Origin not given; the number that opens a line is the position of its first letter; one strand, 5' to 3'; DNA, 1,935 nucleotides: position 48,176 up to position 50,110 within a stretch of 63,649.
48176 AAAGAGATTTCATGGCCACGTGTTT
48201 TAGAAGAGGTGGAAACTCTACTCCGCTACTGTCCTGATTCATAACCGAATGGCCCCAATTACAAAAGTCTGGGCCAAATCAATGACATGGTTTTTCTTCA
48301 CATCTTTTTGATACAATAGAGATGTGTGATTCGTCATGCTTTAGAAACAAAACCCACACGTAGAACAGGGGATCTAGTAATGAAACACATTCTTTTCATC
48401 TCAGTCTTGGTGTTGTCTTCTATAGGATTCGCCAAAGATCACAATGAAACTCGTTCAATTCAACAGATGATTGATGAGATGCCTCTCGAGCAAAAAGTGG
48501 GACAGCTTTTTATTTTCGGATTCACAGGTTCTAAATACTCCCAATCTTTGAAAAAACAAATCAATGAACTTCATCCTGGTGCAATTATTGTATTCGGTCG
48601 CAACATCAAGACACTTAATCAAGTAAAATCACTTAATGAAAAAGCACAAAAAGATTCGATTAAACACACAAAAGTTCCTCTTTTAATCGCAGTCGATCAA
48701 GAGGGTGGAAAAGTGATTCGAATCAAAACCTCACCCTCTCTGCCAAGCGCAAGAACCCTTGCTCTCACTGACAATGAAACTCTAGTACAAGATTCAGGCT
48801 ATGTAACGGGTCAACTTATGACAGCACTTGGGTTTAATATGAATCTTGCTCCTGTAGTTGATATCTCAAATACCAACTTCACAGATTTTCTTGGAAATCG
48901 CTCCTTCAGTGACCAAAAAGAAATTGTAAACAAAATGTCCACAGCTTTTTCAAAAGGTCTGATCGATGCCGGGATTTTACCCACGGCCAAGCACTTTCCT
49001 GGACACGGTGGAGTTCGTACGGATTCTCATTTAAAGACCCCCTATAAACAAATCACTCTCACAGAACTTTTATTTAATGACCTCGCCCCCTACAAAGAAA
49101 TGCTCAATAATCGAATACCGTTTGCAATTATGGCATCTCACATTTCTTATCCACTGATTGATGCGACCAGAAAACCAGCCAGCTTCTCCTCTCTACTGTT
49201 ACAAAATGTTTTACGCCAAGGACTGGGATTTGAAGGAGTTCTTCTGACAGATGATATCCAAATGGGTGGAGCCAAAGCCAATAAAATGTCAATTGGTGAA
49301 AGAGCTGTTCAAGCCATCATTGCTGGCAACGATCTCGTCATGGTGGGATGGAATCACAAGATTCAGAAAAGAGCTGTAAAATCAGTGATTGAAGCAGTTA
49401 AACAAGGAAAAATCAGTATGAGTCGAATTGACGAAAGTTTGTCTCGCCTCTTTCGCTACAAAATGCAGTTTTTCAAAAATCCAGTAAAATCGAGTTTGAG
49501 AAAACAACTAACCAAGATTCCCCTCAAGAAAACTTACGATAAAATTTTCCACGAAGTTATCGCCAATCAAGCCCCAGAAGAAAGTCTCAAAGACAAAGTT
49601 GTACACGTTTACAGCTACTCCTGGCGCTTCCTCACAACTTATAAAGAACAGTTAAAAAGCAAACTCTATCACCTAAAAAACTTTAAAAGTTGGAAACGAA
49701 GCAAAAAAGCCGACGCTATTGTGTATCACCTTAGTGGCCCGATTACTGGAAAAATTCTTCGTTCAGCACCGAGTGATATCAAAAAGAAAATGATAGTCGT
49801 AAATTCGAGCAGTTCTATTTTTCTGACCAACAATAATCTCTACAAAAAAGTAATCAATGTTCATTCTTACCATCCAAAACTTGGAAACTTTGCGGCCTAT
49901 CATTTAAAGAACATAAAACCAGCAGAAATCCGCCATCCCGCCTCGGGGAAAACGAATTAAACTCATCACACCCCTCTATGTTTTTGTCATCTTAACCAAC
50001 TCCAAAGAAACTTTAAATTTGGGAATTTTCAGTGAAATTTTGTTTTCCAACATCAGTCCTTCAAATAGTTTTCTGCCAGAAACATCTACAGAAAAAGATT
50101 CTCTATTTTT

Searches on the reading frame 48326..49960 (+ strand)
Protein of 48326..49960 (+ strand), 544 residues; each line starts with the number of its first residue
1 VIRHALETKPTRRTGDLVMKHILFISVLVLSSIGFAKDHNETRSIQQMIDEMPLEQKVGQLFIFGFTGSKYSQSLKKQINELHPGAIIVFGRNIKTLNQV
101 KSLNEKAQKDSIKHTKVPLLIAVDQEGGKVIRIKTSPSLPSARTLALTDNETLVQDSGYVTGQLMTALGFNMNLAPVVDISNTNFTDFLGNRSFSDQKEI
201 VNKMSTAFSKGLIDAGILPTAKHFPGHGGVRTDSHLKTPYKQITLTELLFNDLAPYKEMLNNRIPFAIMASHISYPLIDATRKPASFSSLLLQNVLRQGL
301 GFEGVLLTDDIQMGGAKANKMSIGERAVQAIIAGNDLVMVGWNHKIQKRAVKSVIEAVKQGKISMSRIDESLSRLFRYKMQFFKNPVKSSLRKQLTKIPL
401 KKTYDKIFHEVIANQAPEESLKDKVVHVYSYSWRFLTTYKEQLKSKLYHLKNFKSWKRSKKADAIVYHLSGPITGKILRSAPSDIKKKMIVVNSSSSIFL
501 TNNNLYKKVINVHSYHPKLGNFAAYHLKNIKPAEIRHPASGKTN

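Call 47: search_protein_families(library=pfam, proteins=[window:48326-49960:+], max_evalue=0.1)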
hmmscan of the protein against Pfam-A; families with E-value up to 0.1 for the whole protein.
window:48326-49960:+ (544 aa): 2 families
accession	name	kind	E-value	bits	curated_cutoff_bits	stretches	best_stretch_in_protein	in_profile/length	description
PF00933.27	Glyco_hydro_3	-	4.3e-78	263.4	27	1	54-377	2-315/316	Glycosyl hydrolase family 3 N terminal domain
PF02637.23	GatB_Yqey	-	0.071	13.4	27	0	344-416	38-106/148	GatB domain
